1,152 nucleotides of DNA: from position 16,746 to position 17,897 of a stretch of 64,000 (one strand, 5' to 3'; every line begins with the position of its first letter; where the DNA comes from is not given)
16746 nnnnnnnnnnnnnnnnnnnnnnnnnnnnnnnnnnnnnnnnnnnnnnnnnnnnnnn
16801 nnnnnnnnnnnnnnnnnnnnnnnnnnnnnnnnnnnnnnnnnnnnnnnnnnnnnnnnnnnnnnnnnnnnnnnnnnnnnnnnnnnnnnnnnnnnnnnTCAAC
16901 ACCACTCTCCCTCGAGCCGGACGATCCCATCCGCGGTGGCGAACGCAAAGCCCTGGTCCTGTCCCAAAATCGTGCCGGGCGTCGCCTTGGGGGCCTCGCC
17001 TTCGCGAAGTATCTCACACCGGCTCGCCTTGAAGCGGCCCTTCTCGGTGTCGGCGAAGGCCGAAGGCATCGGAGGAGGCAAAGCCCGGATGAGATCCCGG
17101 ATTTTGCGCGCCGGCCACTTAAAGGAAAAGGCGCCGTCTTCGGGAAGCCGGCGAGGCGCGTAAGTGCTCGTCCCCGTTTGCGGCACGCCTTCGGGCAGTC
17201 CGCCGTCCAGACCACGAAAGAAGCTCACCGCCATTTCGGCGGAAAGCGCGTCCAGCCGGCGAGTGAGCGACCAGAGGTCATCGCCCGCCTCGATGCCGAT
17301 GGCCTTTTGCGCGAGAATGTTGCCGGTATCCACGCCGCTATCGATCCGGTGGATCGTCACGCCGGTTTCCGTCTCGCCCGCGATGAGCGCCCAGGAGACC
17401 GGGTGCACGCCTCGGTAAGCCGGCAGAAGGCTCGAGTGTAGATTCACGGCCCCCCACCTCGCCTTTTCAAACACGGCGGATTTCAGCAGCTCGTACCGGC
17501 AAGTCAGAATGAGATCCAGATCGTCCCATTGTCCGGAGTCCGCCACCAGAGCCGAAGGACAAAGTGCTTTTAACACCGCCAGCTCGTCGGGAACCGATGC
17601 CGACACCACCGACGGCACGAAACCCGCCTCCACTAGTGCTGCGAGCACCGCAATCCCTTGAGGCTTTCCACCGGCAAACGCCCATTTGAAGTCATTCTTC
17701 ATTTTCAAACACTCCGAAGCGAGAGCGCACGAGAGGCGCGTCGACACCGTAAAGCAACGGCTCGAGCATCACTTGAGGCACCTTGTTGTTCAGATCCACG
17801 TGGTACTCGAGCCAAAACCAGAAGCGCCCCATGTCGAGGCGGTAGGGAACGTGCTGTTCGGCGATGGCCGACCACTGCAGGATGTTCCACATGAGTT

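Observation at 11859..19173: Five-gene overlapping operon pairing an Fmt-like formyltransferase with a FemAB/GNAT-like transferase, plus MBL hydrolase, FAD oxidoreductase and a 908-aa polytopic membrane protein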

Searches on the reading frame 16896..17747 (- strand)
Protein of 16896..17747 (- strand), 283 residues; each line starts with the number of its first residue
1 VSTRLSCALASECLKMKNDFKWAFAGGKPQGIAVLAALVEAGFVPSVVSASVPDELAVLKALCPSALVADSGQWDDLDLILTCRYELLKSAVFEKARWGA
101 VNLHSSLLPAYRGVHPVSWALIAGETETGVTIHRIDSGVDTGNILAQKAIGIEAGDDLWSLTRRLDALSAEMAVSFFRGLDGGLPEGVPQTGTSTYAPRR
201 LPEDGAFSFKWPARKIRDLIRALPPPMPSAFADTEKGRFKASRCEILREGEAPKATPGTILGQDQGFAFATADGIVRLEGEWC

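Call 3: search_protein_families(library=pfam, proteins=[window:16896-17747:-], max_evalue=0.01)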
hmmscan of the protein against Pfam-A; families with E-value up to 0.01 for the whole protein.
window:16896-17747:- (283 aa): 2 families
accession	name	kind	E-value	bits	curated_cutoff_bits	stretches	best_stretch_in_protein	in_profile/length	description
PF00551.24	Formyl_trans_N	-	4.5e-25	88.9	26.1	1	77-171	80-175/181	Formyl transferase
PF02911.23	Formyl_trans_C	-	9.9e-11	42.2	21.1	1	202-279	4-80/100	Formyl transferase, C-terminal domain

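Call 4: search_protein_families(library=ncbifam, proteins=[window:16896-17747:-], max_evalue=0.01)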
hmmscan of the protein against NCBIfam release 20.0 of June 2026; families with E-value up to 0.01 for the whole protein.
window:16896-17747:- (283 aa): 7 families
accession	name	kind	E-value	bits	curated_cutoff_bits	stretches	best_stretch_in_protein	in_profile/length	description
NF005998.1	PRK08125.1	equivalog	1e-36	126.6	777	1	80-275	79-273/649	bifunctional UDP-4-amino-4-deoxy-L-arabinose formyltransferase/UDP-glucuronic acid oxidase ArnA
NF005414.0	PRK06988.1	equivalog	5.4e-34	117.6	316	1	78-274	79-277/311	formyltransferase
TIGR00460.1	fmt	equivalog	1e-33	116.8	201.5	1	78-274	81-280/315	methionyl-tRNA formyltransferase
TIGR00639.1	PurN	equivalog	1.7e-17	63.6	150.1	1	78-169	81-173/192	phosphoribosylglycinamide formyltransferase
NF005755.0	PRK07579.1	equivalog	7.9e-09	35.7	238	1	100-174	88-161/245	dTDP-4-amino-4,6-dideoxyglucose formyltransferase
NF004684.0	PRK06027.1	subfamily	2.8e-07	30.5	223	1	76-159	165-249/286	formyltetrahydrofolate deformylase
TIGR00655.1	PurU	equivalog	1.5e-06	28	285.95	1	76-161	160-246/280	formyltetrahydrofolate deformylase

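Call 7: search_solved_structures(query=window:16896-17747:-, max_evalue=0.001)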
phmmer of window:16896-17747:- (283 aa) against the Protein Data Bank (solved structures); distinct sequences matched with E-value up to 0.001: 70 (the best 60 are shown).
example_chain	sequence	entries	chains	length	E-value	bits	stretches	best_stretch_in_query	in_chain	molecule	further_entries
8gjh_A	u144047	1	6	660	7e-28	100.9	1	78-276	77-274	Bifunctional polymyxin resistance protein ArnA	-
5vyt_A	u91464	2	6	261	1.7e-26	96.3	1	78-232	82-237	Gdp-mannose 4,6-dehydratase / gdp-4-amino-4,6-dideoxy-d-mannose formyltransferase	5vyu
5vys_A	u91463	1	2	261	2.4e-26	95.9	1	78-232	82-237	Gdp-mannose 4,6-dehydratase / gdp-4-amino-4,6-dideoxy-d-mannose formyltransferase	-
5vyr_A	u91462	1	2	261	2.4e-26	95.9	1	78-232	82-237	Gdp-mannose 4,6-dehydratase / gdp-4-amino-4,6-dideoxy-d-mannose formyltransferase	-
1fmt_A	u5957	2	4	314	1.8e-24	89.7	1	78-278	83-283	METHIONYL-TRNA FMET FORMYLTRANSFERASE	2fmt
6pih_A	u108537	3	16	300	2.3e-24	89.3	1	79-275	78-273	Bifunctional polymyxin resistance protein ArnA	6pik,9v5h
1yrw_A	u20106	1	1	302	2.4e-24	89.3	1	79-275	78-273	protein ArnA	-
2bln_A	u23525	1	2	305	2.4e-24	89.3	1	79-275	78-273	PROTEIN YFBG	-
5j63_A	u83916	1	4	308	2.5e-24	89.2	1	79-275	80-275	Bifunctional polymyxin resistance protein ArnA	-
1z7e_A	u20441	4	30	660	1.5e-23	86.7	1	79-275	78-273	protein ArnA | Bifunctional polymyxin resistance protein ArnA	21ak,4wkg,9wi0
3q0i_A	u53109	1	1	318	1.1e-21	80.5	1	77-279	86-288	Methionyl-tRNA formyltransferase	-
3r8x_A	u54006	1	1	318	1.5e-21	80.1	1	77-278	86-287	Methionyl-tRNA formyltransferase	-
3tqq_A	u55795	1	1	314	2.2e-21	79.6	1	78-279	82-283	Methionyl-tRNA formyltransferase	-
5uai_A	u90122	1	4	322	1e-20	77.4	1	78-278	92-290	Methionyl-tRNA formyltransferase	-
3p9x_A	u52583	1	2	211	8.9e-16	61.2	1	77-170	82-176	phosphoribosylglycinamide formyltransferase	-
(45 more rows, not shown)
